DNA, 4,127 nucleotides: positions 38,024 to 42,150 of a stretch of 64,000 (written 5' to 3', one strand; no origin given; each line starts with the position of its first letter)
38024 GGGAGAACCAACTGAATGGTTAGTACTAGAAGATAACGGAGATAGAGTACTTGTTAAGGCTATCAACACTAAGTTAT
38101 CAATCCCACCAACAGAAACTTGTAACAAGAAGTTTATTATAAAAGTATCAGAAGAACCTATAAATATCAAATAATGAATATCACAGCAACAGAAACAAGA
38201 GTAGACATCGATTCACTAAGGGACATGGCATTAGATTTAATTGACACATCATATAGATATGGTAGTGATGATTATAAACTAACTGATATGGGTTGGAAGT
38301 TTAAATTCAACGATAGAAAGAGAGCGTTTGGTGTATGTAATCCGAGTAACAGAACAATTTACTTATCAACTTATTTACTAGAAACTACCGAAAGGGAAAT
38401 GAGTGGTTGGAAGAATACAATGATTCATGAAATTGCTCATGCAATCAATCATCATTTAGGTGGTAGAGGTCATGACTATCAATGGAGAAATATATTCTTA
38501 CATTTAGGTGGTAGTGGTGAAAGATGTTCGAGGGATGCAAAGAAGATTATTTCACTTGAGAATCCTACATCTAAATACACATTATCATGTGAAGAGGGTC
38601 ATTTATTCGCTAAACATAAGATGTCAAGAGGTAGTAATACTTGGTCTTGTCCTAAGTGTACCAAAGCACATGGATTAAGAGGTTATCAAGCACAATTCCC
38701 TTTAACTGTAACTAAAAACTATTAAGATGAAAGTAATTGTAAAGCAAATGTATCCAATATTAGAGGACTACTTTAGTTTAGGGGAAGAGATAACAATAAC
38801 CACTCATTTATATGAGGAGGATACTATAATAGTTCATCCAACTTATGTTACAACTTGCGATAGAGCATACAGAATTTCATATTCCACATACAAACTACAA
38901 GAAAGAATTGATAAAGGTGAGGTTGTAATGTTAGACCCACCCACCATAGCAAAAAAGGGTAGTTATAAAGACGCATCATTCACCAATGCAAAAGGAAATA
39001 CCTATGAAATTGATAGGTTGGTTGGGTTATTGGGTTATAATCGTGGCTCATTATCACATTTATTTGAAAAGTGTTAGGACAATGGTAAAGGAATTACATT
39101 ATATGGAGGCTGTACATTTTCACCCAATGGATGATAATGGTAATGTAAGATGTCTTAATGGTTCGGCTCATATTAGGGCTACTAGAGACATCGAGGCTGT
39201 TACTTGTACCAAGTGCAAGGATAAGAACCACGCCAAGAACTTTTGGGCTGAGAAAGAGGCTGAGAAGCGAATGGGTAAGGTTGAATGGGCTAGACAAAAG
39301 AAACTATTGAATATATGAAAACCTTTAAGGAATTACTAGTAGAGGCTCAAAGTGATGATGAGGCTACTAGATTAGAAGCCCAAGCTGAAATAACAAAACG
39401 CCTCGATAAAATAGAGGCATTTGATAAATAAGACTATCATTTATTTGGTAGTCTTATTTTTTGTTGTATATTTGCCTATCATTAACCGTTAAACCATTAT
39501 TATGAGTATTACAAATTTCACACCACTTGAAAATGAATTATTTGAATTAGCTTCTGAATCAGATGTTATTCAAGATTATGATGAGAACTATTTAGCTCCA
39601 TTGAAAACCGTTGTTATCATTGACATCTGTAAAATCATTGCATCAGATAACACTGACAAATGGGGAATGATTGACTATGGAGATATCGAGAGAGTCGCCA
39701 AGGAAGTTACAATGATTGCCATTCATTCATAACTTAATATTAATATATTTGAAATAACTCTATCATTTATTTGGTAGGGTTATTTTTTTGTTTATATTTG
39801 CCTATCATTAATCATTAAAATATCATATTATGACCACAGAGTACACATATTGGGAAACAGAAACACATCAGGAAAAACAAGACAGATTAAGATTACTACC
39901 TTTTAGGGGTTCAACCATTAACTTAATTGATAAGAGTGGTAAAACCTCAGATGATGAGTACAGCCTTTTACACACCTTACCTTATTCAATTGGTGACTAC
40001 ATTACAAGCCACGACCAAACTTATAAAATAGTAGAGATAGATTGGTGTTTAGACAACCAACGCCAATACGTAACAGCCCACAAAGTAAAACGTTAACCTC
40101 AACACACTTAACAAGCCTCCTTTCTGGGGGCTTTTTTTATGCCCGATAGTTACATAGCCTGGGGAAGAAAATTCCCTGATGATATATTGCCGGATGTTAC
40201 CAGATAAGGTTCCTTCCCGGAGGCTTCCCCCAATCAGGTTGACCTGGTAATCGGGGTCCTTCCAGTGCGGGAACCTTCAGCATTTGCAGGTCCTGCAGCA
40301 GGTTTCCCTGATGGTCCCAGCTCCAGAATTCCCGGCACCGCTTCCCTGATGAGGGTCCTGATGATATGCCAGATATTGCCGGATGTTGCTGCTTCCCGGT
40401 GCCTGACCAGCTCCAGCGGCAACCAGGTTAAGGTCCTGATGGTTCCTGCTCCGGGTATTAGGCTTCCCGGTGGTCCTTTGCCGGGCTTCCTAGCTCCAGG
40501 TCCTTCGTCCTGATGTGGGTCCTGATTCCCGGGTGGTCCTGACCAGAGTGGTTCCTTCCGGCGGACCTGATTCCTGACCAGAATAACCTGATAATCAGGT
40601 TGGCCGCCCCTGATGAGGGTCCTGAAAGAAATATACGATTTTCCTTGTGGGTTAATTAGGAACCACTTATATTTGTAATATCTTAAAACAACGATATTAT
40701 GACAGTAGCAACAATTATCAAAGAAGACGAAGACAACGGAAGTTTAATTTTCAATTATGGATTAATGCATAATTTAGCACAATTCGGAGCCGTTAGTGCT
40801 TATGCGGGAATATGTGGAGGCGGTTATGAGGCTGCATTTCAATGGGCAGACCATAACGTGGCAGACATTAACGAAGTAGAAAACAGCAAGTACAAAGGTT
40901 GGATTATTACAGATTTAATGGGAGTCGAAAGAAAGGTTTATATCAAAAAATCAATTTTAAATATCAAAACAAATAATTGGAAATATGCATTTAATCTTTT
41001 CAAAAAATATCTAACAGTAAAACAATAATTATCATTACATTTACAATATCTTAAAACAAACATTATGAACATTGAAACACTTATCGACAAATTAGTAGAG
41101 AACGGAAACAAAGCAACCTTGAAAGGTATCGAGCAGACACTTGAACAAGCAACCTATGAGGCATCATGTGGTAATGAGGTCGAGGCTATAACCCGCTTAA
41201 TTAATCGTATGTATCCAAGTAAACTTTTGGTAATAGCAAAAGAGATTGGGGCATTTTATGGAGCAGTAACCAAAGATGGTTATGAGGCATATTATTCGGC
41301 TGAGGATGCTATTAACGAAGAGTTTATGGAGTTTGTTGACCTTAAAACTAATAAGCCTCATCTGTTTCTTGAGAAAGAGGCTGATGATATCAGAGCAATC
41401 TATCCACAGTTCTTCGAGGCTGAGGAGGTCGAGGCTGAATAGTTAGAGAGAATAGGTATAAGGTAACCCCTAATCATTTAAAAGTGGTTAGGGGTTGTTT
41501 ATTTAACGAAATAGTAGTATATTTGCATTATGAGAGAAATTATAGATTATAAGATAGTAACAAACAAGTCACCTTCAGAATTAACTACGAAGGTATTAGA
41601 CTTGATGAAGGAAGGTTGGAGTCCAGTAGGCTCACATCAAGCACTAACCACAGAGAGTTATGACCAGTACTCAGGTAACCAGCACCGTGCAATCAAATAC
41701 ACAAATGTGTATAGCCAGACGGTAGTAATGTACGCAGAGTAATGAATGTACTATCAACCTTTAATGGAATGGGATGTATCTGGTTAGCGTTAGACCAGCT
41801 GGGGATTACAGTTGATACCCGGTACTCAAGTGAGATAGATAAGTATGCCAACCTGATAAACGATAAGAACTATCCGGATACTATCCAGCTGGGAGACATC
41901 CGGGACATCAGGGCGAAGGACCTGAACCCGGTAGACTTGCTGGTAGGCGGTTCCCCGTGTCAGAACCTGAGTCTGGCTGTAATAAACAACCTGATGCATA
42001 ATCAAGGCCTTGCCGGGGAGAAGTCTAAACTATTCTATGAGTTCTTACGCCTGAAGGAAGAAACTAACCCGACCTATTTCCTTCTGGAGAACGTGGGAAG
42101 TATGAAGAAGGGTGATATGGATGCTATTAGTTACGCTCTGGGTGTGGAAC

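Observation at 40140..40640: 500-bp GC-rich, ORF-free island saturated with same-strand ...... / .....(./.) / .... words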

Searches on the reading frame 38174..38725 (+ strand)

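Call 35: search_protein_families(library=phrogs, max_evalue=0.001, proteins=[window:38174-38725:+])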
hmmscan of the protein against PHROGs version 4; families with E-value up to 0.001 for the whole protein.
window:38174-38725:+ (183 aa): 8 families
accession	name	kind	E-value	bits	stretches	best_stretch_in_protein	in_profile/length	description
phrog_1006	-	unknown function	7e-23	82.1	1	39-165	29-145/155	-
phrog_3768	-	unknown function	2.4e-20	74.4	1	31-123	30-118/216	-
phrog_6445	-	unknown function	1.4e-11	45.6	1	40-130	25-111/180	-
phrog_24857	-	unknown function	8.2e-10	40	1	72-121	59-109/171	-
phrog_10756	-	unknown function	1.3e-05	26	1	79-118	81-121/262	-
phrog_1233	-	unknown function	2.9e-05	24.3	1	46-96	31-78/306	-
phrog_10840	-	unknown function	3.7e-05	24.7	1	40-118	40-115/223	-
phrog_6361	-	unknown function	0.00066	20.4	1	80-120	84-124/203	-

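Call 97: search_protein_families(library=ncbifam, max_evalue=0.001, proteins=[window:38174-38725:+])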
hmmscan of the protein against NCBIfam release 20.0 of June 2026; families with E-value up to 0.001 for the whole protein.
window:38174-38725:+ (183 aa): 1 family
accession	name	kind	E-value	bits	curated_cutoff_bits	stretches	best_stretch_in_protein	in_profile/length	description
NF003421.0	PRK04860.1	equivalog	2.6e-06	27.1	175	1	42-165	37-161/170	SprT family zinc-dependent metalloprotease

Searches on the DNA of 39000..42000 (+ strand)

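Call 8: search_dna_similar(query=window:39000-42000:+, collection=phages, mode=distant, max_rows=30)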
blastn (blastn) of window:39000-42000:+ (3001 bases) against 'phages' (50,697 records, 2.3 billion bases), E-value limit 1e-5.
No match.

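Call 23: search_rna_families(source=window, start=39900, end=40900, threshold=evalue, max_evalue=10, show_alignments=4)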
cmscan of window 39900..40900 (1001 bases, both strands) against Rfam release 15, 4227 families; matches with E-value up to 10: 8.
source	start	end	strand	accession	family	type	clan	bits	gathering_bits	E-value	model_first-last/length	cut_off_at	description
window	40029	40140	+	RF01859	Phe_leader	Cis-reg; leader;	-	22.3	55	0.46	1-125/125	no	Phenylalanine leader peptide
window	40013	40148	+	RF02502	Atu_C8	Gene; sRNA;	-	21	50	0.23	1-122/122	no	Rhizobiales sRNA Atu_C8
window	40102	40170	-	RF02059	STnc50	Gene; sRNA;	-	17.1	55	7.7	1-84/84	no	Salmonella enterica sRNA STnc40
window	40638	40672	-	RF00522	PreQ1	Cis-reg; riboswitch;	-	17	39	1.4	1-45/45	no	PreQ1 (pre queuosine) riboswitch aptamer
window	40598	40720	-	RF00600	SNORA79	Gene; snRNA; snoRNA; HACA-box;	-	16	55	9.7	1-143/143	no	Small nucleolar RNA SNORA79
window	40113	40214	-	RF02236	asX2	Gene; sRNA;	-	15.2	70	4.4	1-87/87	no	Xanthomonas sRNA asX2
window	40069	40147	+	RF00519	suhB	Gene; sRNA;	CL00108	13.5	41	8.5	1-77/77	no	Makes More Granules Regulator RNA (mmgR)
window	40589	40627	+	RF01119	sR32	Gene; snRNA; snoRNA; CD-box;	-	10.5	40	6.3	1-57/57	no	Small nucleolar RNA sR32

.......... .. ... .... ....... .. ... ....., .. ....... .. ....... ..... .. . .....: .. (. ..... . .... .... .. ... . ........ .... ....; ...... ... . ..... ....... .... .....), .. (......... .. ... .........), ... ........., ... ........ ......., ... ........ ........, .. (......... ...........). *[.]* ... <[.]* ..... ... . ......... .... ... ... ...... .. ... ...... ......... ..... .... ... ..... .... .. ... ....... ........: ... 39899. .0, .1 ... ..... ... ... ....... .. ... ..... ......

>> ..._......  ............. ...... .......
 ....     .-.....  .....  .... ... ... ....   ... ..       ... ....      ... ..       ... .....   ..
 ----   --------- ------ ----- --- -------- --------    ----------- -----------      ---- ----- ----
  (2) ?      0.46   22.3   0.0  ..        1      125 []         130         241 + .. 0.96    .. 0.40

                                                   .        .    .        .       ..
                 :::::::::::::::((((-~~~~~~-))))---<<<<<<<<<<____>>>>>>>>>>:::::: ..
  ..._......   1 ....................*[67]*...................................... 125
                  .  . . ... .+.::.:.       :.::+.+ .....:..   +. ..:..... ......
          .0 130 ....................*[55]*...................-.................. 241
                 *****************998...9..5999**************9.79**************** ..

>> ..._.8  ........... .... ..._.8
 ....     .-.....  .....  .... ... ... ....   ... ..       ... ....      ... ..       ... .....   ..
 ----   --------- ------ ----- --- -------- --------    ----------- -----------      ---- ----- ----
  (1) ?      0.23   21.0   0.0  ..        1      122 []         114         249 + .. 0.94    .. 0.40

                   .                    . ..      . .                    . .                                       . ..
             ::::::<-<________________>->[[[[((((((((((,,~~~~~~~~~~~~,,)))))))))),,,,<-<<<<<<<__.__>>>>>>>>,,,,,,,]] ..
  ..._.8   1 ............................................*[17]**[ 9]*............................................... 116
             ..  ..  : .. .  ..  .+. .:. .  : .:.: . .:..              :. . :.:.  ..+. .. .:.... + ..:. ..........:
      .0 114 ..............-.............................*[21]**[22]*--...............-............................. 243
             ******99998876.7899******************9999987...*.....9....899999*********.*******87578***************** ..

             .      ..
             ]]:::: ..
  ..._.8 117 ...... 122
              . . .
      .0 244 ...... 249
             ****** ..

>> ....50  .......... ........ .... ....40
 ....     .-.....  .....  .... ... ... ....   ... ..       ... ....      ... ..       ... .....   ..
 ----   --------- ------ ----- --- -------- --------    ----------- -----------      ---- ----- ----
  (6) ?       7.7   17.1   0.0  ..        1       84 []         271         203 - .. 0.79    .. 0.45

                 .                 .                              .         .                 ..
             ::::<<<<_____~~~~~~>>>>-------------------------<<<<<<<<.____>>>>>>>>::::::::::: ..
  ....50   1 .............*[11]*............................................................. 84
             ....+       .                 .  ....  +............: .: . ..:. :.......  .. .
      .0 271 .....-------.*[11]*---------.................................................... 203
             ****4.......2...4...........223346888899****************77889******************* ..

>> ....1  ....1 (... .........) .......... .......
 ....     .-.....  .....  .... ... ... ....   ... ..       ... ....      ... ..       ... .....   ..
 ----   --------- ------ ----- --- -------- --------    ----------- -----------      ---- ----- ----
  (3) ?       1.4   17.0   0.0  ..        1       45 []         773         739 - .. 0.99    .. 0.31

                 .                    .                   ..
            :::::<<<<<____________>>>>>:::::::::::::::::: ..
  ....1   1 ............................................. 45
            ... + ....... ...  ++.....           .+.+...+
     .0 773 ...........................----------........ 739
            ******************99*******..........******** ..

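Call 61: search_dna_similar(query=window:40139-40645:+, collection=phages, mode=distant, max_evalue=1, max_rows=15)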
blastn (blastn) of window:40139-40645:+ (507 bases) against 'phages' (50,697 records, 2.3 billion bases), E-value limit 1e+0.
No match.

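Call 62: search_dna_similar(query=window:40139-40645:+, collection=plasmids, mode=distant, max_evalue=1, max_rows=15)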
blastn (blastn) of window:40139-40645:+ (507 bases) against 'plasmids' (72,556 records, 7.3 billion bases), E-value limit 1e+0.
Records with a match: 1; places in all: 1; records where one place covers at least 80% of the query: 0.
Best place of each record, by identity: 90-95% 1.
By first word of the organism name: Paracoccus 1.
By predicted mobility (MOB-suite, as given by PLSDB): mobilizable 1.
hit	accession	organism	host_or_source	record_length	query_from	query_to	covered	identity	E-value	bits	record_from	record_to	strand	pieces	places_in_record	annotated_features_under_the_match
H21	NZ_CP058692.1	Paracoccus pantotrophus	pure culture,sewage sludge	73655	424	451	6%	92.9%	5e-1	43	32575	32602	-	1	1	bhcC: 3-hydroxy-D-aspartate aldolase BhcC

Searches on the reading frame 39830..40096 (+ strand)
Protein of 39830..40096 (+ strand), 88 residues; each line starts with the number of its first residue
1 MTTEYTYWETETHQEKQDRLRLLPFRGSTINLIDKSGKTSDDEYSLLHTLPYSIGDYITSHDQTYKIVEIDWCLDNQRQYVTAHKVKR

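Call 13: search_protein_families(library=pfam, max_evalue=1, proteins=[window:39830-40096:+])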
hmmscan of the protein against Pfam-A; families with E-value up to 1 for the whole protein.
window:39830-40096:+ (88 aa): 1 family
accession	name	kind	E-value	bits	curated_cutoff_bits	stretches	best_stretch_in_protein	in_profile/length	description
PF00924.24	MS_channel_2nd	-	0.14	12.7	20.2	1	46-72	12-38/68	Mechanosensitive ion channel, beta-domain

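Call 16: find_related_loci(query=window:39830-40096:+, collection=viral_contigs, flank=6000)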
Query window:39830-40096:+ (88 aa) in viral_contigs; peptide patterns used: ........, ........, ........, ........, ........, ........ (x = any residue, [..] = any of these).
30 stretches matched a pattern, but none encodes a relative of the query by tblastn (E <= 1e-3).

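Call 35: search_protein_families(library=phrogs, max_evalue=0.001, proteins=[window:39830-40096:+])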
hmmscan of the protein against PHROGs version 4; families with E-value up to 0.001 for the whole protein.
window:39830-40096:+ (88 aa): 0 families

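Call 72: find_homologous_proteins(query=window:39830-40096:+, max_evalue=0.01)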
Query window:39830-40096:+ (88 aa): 3 proteins with E <= 0.01 among 4 candidates.
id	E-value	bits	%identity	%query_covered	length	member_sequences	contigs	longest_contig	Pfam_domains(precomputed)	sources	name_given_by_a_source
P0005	4.0e-47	176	90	100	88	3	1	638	-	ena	-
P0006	2.7e-41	157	77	95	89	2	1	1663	-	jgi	-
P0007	1.7e-38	148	73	100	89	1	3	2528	-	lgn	-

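Call 73: find_encoding_contigs(protein=P0005, flank=6000)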
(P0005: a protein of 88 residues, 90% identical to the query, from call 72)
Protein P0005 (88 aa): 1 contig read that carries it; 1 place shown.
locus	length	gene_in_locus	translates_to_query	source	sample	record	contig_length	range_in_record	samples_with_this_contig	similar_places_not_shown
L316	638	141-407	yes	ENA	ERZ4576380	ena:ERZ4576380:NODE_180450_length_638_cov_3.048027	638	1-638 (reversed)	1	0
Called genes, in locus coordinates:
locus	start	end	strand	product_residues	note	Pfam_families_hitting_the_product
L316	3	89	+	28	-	?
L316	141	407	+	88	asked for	-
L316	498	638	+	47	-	?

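Call 74: find_encoding_contigs(protein=P0006, flank=6000)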
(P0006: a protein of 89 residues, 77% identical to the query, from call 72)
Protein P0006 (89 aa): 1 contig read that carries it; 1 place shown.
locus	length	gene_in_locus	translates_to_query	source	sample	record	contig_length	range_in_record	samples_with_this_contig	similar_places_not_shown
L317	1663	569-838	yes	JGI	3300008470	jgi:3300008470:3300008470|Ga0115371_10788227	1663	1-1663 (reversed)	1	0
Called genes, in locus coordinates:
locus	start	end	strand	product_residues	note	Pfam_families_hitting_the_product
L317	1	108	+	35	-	?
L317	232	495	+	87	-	-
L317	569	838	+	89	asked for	-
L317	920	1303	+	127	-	-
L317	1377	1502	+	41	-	-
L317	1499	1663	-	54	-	?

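Call 75: find_encoding_contigs(protein=P0007, flank=6000)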
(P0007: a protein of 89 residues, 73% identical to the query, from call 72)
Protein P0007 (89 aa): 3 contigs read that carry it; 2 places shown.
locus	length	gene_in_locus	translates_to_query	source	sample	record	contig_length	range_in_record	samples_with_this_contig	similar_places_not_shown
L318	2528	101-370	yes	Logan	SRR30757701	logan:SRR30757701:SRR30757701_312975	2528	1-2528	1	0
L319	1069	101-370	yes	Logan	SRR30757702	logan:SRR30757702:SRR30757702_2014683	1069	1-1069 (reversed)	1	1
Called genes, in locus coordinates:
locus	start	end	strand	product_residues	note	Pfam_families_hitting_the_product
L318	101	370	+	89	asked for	-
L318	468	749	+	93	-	-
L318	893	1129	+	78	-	-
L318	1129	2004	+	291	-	PF00145:DNA_methylase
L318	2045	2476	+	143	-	-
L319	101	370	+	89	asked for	-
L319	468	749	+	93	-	-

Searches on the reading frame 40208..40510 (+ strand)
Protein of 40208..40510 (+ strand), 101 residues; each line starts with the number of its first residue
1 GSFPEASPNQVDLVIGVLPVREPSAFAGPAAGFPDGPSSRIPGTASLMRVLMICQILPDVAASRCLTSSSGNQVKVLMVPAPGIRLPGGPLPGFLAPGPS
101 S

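Call 13: search_protein_families(library=pfam, max_evalue=1, proteins=[window:40208-40510:+])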
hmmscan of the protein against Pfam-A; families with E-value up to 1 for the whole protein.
seq(101 aa): 0 families

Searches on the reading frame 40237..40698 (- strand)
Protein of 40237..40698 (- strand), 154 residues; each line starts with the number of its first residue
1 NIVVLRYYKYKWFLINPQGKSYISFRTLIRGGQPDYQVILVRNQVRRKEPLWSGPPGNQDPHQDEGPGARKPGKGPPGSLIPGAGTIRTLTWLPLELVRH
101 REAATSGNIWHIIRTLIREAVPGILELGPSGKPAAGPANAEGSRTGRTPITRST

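Call 13: search_protein_families(library=pfam, max_evalue=1, proteins=[window:40237-40698:-])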
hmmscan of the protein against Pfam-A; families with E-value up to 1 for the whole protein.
seq(154 aa): 0 families

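Call 99: search_protein_representatives(protein=window:40237-40698:-)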
Query: 154 residues. Proteins with E-value up to 0.001 (for the whole library): 1; up to 1e-10: 1; up to 1e-30: 0. The best 1 are listed.
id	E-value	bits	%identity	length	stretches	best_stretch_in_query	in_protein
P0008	1.3e-11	60.8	42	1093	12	112-144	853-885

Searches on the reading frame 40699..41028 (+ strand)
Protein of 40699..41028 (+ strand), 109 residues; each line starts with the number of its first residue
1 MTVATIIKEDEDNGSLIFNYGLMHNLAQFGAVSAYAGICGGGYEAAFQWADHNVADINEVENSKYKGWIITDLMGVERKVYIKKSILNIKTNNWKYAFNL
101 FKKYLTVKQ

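Call 13: search_protein_families(library=pfam, max_evalue=1, proteins=[window:40699-41028:+])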
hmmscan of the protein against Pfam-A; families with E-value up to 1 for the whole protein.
window:40699-41028:+ (109 aa): 1 family
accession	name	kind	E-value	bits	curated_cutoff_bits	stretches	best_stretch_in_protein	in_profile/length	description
PF21753.2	DACNK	-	0.25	11.5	27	1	46-87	95-135/146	Probable sensor domain DACNK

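Call 15: find_related_loci(query=window:40699-41028:+, collection=viral_contigs, flank=6000)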
Query window:40699-41028:+ (109 aa) in viral_contigs; peptide patterns used: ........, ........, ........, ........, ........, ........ (x = any residue, [..] = any of these).
14 stretches matched a pattern, but none encodes a relative of the query by tblastn (E <= 1e-3).

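Call 17: find_encoding_contigs(protein=window:40699-41028:+, flank=6000, max_places=10)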
Protein window:40699-41028:+ (109 aa): no gene with exactly this product is on record in the collection.

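Call 18: search_dna_similar(query=window:40699-41028:+, collection=phages, mode=protein, max_evalue=0.001)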
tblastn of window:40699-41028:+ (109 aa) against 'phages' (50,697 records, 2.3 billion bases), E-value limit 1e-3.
No match.

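Call 29: find_homologous_proteins(query=window:40699-41028:+, max_evalue=0.01)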
Query window:40699-41028:+ (109 aa): 4 proteins with E <= 0.01 among 4 candidates.
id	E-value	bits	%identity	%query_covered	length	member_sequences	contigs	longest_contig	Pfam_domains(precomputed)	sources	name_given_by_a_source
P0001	2.8e-67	242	100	100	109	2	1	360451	-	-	-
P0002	1.3e-50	188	78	100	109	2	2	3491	-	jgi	jgi:hypothetical protein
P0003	2.4e-47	177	72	100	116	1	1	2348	-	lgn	-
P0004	3.2e-41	158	66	95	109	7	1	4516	-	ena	-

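Call 30: find_encoding_contigs(protein=P0002, flank=6000)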
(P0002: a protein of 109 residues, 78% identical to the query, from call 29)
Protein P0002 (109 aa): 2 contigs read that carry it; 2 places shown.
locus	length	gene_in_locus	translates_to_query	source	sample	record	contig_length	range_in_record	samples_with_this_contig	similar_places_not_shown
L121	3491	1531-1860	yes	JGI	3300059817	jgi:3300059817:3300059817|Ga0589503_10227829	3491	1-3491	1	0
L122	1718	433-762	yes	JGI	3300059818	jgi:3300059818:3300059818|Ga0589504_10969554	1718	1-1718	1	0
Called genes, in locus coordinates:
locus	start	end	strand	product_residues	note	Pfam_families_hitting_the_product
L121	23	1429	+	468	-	PF01068:DNA_ligase_A_M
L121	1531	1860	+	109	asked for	-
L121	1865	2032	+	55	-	-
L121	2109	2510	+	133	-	PF13671:AAA_33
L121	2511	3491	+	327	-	?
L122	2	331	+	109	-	?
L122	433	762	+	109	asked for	-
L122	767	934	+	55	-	-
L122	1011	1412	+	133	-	PF13671:AAA_33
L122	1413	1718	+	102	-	?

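Call 31: find_encoding_contigs(protein=P0003, flank=6000)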
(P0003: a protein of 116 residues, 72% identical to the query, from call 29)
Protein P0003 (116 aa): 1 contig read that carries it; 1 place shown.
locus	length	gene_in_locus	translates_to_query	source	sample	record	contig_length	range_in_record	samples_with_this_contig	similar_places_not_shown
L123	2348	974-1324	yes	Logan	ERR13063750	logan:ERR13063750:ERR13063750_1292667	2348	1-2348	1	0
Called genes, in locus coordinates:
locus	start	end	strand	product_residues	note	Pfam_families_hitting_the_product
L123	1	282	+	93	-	?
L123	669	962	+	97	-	-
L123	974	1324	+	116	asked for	-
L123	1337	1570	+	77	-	-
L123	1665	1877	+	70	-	-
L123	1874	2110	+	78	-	PF14090:HTH_39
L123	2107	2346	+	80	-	?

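Call 32: find_encoding_contigs(protein=P0004, flank=6000)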
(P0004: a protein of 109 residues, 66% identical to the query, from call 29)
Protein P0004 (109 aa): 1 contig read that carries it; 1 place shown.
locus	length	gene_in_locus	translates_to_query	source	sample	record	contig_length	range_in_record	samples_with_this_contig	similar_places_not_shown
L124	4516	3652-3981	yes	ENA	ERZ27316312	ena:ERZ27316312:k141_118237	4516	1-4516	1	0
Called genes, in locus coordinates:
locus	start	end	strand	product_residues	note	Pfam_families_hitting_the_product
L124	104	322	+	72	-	-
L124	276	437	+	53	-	-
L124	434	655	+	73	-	PF02617:ClpS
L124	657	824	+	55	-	-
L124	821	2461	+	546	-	-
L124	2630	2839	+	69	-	-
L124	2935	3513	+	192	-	-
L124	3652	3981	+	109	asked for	-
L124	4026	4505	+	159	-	PF06941:NT5C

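Call 35: search_protein_families(library=phrogs, max_evalue=0.001, proteins=[window:40699-41028:+])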
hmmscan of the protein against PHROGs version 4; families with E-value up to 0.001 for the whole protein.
window:40699-41028:+ (109 aa): 0 families
